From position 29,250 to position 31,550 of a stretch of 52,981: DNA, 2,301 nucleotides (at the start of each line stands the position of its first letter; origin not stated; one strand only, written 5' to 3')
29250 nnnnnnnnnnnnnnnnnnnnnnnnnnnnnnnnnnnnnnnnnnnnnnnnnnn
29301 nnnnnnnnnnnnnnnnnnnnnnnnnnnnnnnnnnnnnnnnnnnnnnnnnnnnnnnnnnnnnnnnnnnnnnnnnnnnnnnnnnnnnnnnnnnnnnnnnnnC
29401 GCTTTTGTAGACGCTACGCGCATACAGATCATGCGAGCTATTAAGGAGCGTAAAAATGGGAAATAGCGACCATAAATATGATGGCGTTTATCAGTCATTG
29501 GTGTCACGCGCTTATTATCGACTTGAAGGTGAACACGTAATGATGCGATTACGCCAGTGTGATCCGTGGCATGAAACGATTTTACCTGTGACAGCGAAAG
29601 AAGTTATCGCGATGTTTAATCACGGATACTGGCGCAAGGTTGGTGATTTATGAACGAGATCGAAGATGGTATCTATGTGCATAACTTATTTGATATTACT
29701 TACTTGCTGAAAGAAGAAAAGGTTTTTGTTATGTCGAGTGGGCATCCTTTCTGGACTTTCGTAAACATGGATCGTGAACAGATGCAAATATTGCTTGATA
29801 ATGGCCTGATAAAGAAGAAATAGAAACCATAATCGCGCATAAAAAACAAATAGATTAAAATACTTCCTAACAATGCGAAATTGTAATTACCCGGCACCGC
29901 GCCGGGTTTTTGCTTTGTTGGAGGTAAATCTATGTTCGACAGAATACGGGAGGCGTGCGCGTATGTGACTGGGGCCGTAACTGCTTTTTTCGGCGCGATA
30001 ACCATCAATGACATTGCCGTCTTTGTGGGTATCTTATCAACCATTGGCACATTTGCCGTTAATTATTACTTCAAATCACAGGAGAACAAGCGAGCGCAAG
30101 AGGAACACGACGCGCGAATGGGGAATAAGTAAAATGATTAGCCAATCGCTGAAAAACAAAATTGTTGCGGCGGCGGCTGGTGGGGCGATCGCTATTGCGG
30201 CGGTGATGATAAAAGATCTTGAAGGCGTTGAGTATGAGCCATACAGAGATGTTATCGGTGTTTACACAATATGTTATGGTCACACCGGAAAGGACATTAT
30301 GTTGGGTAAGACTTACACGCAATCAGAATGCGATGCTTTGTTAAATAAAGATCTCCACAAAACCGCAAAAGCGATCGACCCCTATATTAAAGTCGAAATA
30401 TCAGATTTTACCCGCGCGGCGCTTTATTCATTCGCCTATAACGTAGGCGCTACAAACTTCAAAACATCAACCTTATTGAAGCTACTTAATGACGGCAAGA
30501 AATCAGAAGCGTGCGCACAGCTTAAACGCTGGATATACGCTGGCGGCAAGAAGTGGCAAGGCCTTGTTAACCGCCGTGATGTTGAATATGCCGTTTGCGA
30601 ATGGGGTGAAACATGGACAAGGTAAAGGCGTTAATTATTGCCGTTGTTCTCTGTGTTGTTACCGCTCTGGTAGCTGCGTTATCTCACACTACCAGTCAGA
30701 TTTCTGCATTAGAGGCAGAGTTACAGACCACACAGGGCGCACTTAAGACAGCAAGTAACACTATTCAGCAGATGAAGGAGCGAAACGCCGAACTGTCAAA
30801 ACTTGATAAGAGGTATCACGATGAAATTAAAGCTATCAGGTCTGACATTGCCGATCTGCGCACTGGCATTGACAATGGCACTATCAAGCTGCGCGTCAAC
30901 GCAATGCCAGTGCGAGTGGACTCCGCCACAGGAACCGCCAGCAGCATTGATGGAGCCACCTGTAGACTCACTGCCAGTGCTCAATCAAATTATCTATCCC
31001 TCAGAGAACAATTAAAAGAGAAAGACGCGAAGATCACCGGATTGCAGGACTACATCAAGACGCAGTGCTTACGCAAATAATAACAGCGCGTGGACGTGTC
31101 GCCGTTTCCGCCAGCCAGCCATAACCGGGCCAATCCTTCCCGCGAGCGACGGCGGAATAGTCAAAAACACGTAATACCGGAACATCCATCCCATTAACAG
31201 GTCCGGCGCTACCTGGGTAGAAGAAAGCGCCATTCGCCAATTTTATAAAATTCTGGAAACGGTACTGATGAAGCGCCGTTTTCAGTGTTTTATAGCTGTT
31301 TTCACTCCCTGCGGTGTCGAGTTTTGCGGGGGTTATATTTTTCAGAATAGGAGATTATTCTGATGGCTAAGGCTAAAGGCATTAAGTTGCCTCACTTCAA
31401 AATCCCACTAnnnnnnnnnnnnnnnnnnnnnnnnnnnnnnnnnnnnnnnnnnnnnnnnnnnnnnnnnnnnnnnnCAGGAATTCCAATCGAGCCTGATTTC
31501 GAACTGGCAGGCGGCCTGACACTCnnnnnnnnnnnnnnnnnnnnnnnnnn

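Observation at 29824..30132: Terminator-gated lysis cassette far from the Q-like gene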

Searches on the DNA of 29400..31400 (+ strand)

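Call 4: search_dna_similar(query=window:29400-31400:+, collection=phages, mode=near, max_rows=25)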
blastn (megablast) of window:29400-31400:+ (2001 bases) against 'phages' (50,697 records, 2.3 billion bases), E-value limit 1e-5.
Records with a match: 7; places in all: 7; records where one place covers at least 80% of the query: 7.
Best place of each record, by identity: 90-95% 1; 80-90% 6.
By first word of the organism name: Escherichia 6; Enterobacteria 1.
By host as written in the record: Escherichia coli K-12 5; Escherichia coli 1; Escherichia coli str. K-12 substr. W3110 1.
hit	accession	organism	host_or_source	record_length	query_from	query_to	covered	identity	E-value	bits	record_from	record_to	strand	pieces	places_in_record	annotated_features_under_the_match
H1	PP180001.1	Escherichia phage mEp010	Escherichia coli K-12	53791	237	2001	88%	86.7%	0e+0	1944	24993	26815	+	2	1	lysozyme R | hypothetical protein (x6) | terminator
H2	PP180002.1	Escherichia phage mEp013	Escherichia coli K-12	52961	237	2001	88%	86.6%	0e+0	1932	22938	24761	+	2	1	lysozyme R | hypothetical protein (x6) | terminator (x2)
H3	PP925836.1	Escherichia phage MagusPhagus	Escherichia coli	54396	383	2001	81%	90.8%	0e+0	2158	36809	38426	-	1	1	endolysin | Rz-like spanin | holin | hypothetical protein (x4)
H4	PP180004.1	Escherichia phage mEp044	Escherichia coli K-12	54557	365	2001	82%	88.5%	0e+0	1965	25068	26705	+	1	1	lysozyme R | hypothetical protein (x5) | terminator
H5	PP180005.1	Escherichia phage mEp554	Escherichia coli K-12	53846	368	2001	82%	87.6%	0e+0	1888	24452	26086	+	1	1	lysozyme R | hypothetical protein (x5)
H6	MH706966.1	Enterobacteria phage mEp021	Escherichia coli str. K-12 substr. W3110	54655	366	2001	81%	87.6%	0e+0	1884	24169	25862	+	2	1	putative lysozyme | putative lysis protein | putative class II holin | hypothetical protein (x2) | terminator (x2) | and 1 other names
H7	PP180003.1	Escherichia phage mEp515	Escherichia coli K-12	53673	366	2001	81%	87.6%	0e+0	1884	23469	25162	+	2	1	lysozyme R | hypothetical protein (x5) | terminator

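Call 9: get_annotated_region(hit=H6, flank=9000)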
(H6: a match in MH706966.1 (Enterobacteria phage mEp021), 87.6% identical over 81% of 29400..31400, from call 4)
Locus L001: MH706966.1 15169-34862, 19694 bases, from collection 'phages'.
description: Enterobacteria phage mEp021, complete genome.
organism: Enterobacteria phage mEp021 (NCBI taxid 1150757)
taxonomy: Viruses; Duplodnaviria; Heunggongvirae; Uroviricota; Caudoviricetes
host: Escherichia coli str. K-12 substr. W3110; source: -; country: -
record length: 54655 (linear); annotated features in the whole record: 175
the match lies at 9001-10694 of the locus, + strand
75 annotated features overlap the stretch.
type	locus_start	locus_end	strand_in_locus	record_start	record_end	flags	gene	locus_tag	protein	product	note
CDS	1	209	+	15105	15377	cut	-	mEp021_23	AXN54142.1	putative toxin-antitoxin system subunit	-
regulatory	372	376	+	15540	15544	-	-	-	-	ribosome_binding_site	AGGTG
CDS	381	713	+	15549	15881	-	-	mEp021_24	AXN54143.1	hypothetical protein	-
regulatory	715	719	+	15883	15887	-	-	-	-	ribosome_binding_site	AGGAT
CDS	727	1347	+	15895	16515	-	-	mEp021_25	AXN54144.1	hypothetical protein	-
regulatory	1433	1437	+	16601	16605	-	-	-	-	ribosome_binding_site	CGGAG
CDS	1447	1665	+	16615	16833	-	-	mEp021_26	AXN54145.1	hypothetical protein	-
regulatory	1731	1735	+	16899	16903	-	-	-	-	ribosome_binding_site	AGGTG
CDS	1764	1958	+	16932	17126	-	-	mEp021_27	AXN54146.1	hypothetical protein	-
regulatory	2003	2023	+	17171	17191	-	-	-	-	terminator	TERM_3; score=100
regulatory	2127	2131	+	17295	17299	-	-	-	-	ribosome_binding_site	AGGCG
CDS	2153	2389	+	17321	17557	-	-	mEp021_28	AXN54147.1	hypothetical protein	-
regulatory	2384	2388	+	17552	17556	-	-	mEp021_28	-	ribosome_binding_site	TGGTG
CDS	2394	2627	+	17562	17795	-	ipe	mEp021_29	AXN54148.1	inducer of pleiotropic effects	-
regulatory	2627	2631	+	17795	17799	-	-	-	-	ribosome_binding_site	AGGGG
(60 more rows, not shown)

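Call 20: search_dna_similar(query=window:29600-30200:+, collection=ecoli_genomes, mode=near, max_rows=40, rows=spread)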
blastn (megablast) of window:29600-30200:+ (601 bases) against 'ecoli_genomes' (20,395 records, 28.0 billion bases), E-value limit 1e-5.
Records with a match: 33; places in all: 33; records where one place covers at least 80% of the query: 6.
Genomes with a match: 33 of 5426; with a place that covers at least 80% of the query: 6. Places per genome that has any: lowest 1, median 1, highest 1. On chromosomes: 33 places; on plasmids: 0.
Best place of each record, by identity: 95-99% 17; 90-95% 14; 80-90% 2.
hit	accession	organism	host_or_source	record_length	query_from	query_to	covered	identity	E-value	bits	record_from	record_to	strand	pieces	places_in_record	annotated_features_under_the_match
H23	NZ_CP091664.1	Escherichia coli strain KKa019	river water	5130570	37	601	94%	93.5%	0e+0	837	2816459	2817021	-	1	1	HP1 family phage holin | hypothetical protein (x2) | lysozyme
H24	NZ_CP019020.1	Escherichia coli strain Ecol_244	Homo sapiens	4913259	59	601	90%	94.1%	0e+0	824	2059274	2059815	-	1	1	HP1 family phage holin | hypothetical protein | lysozyme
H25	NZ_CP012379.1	Escherichia coli strain PAR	cockatoo feces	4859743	59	601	90%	93.9%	0e+0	819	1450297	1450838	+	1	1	HP1 family phage holin | hypothetical protein | lysozyme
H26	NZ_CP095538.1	Escherichia coli strain GN04592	Homo sapiens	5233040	50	601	92%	90.1%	0e+0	715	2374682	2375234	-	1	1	holin | hypothetical protein (x2) | lysozyme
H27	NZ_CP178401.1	Escherichia coli strain N1286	Homo sapiens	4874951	7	601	99%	83.4%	8e-152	545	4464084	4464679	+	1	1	HP1 family phage holin | hypothetical protein (x2) | lysozyme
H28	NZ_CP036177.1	Escherichia coli strain WCHEC025970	Homo sapiens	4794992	29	601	95%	85.3%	1e-164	588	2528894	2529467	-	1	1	holin | hypothetical protein (x2) | lysozyme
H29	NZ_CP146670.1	Escherichia coli strain MS 21-1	Homo sapiens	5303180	50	601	80%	91.3%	3e-165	654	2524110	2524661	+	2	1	holin | hypothetical protein (x2) | lysozyme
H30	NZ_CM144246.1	Escherichia coli strain CB7286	Homo sapiens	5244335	50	601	80%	91.3%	3e-165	654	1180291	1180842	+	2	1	holin | hypothetical protein (x2) | lysozyme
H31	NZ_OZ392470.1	Escherichia coli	Homo sapiens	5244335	50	601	80%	91.3%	3e-165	654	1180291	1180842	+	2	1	holin | hypothetical protein (x2) | lysozyme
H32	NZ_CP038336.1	Escherichia coli O157:H7 strain LSU61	Deer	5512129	7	601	77%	91.8%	2e-162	648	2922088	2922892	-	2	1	holin | hypothetical protein (x3) | lysozyme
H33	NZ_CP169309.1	Escherichia coli strain MFDS1019527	cattle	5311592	7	601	77%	91.6%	1e-160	643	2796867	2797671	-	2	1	holin | hypothetical protein (x3) | lysozyme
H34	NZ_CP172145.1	Escherichia coli strain GF66.2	chicken meat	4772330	1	601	71%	97.2%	3e-180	722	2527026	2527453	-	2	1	holin | lysozyme | hypothetical protein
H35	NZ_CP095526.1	Escherichia coli strain GN05505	Homo sapiens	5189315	166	601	73%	92.3%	4e-174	619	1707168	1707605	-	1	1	holin | lysozyme | hypothetical protein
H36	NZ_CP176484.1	Escherichia coli strain N921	Homo sapiens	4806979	166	601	73%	92.3%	2e-173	617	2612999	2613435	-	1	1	holin | lysozyme | hypothetical protein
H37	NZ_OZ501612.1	Escherichia coli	Homo sapiens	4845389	166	601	73%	92.0%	7e-172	612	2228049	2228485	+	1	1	holin | lysozyme | hypothetical protein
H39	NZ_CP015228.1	Escherichia coli strain 09-00049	lettuce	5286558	226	601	63%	97.6%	0e+0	645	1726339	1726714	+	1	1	holin | lysozyme | hypothetical protein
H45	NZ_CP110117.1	Escherichia coli strain 2-331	Sewage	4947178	245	601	59%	97.2%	1e-169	604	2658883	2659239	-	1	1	holin | lysozyme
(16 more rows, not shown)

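Call 21: get_annotated_region(hit=H39, flank=4000)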
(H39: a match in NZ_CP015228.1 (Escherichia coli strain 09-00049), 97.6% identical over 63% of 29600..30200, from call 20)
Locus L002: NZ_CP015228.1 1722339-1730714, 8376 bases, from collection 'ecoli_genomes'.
description: Escherichia coli strain 09-00049 chromosome, complete genome
organism: Escherichia coli strain 09-00049 (NCBI taxid 562)
replicon: chromosome; assembly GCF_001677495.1
host: -; source: lettuce; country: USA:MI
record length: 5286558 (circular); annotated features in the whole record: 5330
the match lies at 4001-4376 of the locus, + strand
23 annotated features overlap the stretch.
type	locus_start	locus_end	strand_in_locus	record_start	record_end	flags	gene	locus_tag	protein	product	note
CDS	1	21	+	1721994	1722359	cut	-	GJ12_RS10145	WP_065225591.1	hypothetical protein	-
CDS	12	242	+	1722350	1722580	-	-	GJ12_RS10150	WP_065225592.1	hypothetical protein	-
CDS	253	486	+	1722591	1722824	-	-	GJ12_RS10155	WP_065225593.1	hypothetical protein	-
CDS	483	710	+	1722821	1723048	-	-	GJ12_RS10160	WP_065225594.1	hypothetical protein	-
CDS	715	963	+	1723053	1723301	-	-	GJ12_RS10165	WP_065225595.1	hypothetical protein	-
CDS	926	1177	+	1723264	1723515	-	-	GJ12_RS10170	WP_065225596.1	hypothetical protein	-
CDS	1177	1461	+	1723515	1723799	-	-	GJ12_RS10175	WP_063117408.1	hypothetical protein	-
CDS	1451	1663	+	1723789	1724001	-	-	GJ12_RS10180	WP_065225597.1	hypothetical protein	-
CDS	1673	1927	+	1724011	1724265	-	-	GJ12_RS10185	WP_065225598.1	hypothetical protein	-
CDS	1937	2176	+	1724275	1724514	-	-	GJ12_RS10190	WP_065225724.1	hypothetical protein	-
CDS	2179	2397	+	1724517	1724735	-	-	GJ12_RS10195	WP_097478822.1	hypothetical protein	-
CDS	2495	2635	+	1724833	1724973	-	-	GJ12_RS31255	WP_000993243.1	hypothetical protein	-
CDS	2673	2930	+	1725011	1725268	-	-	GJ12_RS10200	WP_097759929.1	hypothetical protein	-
CDS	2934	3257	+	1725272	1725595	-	-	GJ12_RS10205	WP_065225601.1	hypothetical protein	-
CDS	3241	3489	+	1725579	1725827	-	-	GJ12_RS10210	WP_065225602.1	hypothetical protein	-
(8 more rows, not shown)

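Call 22: get_annotated_region(hit=H45, flank=4000)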
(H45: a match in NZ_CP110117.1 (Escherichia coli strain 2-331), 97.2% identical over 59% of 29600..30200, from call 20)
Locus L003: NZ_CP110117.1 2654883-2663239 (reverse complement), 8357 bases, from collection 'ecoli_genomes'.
description: Escherichia coli strain 2-331 chromosome, complete genome
organism: Escherichia coli strain 2-331 (NCBI taxid 562)
replicon: chromosome; assembly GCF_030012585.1
host: -; source: Sewage; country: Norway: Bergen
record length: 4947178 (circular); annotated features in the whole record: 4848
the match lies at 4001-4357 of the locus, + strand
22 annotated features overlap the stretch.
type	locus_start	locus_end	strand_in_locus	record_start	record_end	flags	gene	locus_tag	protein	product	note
CDS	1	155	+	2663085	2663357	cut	-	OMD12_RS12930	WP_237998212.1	hypothetical protein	-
CDS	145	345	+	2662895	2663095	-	-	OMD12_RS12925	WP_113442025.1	hypothetical protein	-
CDS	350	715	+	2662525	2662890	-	-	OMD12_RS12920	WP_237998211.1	hypothetical protein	-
CDS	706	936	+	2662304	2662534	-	-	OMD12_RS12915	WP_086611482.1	hypothetical protein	-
CDS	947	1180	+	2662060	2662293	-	-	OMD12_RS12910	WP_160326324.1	hypothetical protein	-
CDS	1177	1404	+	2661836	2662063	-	-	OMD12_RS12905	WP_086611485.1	hypothetical protein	-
CDS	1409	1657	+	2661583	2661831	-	-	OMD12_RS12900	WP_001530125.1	hypothetical protein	-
CDS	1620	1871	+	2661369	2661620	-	-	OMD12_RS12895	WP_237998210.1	hypothetical protein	-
CDS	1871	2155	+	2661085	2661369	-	-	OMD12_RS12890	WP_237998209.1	hypothetical protein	-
CDS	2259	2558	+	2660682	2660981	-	-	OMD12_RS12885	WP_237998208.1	hypothetical protein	-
CDS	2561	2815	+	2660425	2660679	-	-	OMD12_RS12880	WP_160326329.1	hypothetical protein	-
CDS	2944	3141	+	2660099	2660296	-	-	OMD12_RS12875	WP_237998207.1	hypothetical protein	-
CDS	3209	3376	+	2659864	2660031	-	-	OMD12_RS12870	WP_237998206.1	hypothetical protein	-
CDS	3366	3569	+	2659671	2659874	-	-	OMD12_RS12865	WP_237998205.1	hypothetical protein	-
CDS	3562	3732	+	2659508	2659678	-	-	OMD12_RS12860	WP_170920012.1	hypothetical protein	-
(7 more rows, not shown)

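Call 23: get_annotated_region(hit=H35, flank=4000)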
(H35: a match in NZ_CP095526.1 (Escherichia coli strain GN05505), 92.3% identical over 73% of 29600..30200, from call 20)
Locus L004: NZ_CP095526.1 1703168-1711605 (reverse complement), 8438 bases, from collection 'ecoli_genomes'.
description: Escherichia coli strain GN05505 chromosome, complete genome
organism: Escherichia coli strain GN05505 (NCBI taxid 562)
replicon: chromosome; assembly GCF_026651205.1
host: Homo sapiens; source: blood; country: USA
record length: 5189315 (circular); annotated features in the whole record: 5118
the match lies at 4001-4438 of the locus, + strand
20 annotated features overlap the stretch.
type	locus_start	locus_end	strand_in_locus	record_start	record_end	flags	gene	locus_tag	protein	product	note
CDS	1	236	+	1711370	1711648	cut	-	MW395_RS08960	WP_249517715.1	hypothetical protein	-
CDS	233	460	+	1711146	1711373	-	-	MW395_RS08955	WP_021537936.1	hypothetical protein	-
CDS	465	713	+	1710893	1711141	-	-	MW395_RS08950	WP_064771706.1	hypothetical protein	-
CDS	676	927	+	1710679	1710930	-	-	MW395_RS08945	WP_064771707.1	hypothetical protein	-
CDS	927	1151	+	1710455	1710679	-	-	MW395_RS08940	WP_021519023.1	hypothetical protein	-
CDS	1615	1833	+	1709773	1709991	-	-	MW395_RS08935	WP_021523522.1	hypothetical protein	-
CDS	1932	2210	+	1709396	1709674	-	-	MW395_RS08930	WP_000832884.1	hypothetical protein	-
CDS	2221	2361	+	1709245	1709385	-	-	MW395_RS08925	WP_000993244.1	hypothetical protein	-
CDS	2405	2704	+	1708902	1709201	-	-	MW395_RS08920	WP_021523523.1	hypothetical protein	-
CDS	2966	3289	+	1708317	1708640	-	-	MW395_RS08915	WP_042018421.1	hypothetical protein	-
CDS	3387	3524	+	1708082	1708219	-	-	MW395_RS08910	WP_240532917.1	hypothetical protein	-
CDS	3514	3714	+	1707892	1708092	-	-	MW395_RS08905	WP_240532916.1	hypothetical protein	-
CDS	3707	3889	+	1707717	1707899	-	-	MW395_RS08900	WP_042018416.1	hypothetical protein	-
CDS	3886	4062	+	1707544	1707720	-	-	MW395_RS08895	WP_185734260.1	hypothetical protein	-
CDS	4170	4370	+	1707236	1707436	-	-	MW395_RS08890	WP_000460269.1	holin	-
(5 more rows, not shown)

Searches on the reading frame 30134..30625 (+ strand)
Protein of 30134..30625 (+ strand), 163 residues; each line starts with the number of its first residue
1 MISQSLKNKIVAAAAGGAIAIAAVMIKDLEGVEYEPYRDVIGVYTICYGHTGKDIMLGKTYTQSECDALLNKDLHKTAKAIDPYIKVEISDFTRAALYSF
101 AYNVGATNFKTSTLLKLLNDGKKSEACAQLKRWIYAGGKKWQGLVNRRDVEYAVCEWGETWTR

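Call 7: search_protein_families(library=pfam, proteins=[window:30134-30625:+], max_evalue=0.01)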
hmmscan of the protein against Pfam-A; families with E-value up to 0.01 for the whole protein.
window:30134-30625:+ (163 aa): 1 family
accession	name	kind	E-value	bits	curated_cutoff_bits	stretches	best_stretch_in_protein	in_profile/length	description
PF00959.24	Phage_lysozyme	-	6.3e-44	149.7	22.3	1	27-151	1-125/125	Phage lysozyme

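Call 8: search_protein_families(library=phrogs, proteins=[window:30134-30625:+], max_evalue=0.001)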
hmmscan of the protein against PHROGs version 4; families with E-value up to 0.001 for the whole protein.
window:30134-30625:+ (163 aa): 8 families
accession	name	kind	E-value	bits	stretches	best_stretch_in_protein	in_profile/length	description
phrog_7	-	lysis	2.5e-64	218.8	1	10-159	546-699/873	endolysin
phrog_7910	-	lysis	3.6e-28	99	1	70-159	6-95/96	endolysin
phrog_33083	-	lysis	2e-23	83.8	1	25-155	10-140/456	endolysin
phrog_10457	-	lysis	1.4e-19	71.1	1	67-154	9-92/95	endolysin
phrog_6543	-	unknown function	3.3e-16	60.4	1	2-63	5-71/71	-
phrog_28234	-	lysis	8.1e-10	39.3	1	44-154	99-218/372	endolysin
phrog_35759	-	unknown function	2e-08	34.9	1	135-158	2-25/27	-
phrog_15410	-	unknown function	0.00052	20.1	1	33-118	184-276/311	-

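Call 72: search_solved_structures(query=window:30134-30625:+, max_evalue=0.00001, show_alignments=1)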
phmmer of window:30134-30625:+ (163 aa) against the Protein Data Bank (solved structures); distinct sequences matched with E-value up to 0.00001: 13.
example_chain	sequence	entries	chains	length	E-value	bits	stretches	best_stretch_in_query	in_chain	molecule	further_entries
4zpu_A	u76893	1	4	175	1.9e-63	216.6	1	5-159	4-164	Lysozyme RrrD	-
3hde_A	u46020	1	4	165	2e-62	213.3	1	5-159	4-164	Lysozyme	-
3hdf_A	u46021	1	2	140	1.3e-57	197.6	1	28-159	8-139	Lysozyme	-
9kbq_A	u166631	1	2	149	7.3e-21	78.2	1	25-154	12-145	Lysozyme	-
9kbt_A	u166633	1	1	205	6.1e-20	75.2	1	25-151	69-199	Lysozyme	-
8b2s_A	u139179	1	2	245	1.7e-19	73.8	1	21-154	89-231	GH24 family muramidase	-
9kbs_A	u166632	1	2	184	5.5e-19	72.1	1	8-154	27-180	Lysozyme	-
6et6_A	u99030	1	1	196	5.9e-17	65.5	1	8-154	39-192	Lysozyme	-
8app_A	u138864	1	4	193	1.3e-13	54.7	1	22-155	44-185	Endolysin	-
7m5i_B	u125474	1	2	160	1.5e-13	54.5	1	26-152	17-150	Endolysin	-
6h9d_A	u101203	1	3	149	2.9e-10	43.8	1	24-136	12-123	Lysozyme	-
2anv_A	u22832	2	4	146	1.1e-09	41.9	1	25-148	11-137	Lysozyme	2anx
8hp8_A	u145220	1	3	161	4.5e-06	30.1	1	43-154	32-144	Endolysin mtEC340M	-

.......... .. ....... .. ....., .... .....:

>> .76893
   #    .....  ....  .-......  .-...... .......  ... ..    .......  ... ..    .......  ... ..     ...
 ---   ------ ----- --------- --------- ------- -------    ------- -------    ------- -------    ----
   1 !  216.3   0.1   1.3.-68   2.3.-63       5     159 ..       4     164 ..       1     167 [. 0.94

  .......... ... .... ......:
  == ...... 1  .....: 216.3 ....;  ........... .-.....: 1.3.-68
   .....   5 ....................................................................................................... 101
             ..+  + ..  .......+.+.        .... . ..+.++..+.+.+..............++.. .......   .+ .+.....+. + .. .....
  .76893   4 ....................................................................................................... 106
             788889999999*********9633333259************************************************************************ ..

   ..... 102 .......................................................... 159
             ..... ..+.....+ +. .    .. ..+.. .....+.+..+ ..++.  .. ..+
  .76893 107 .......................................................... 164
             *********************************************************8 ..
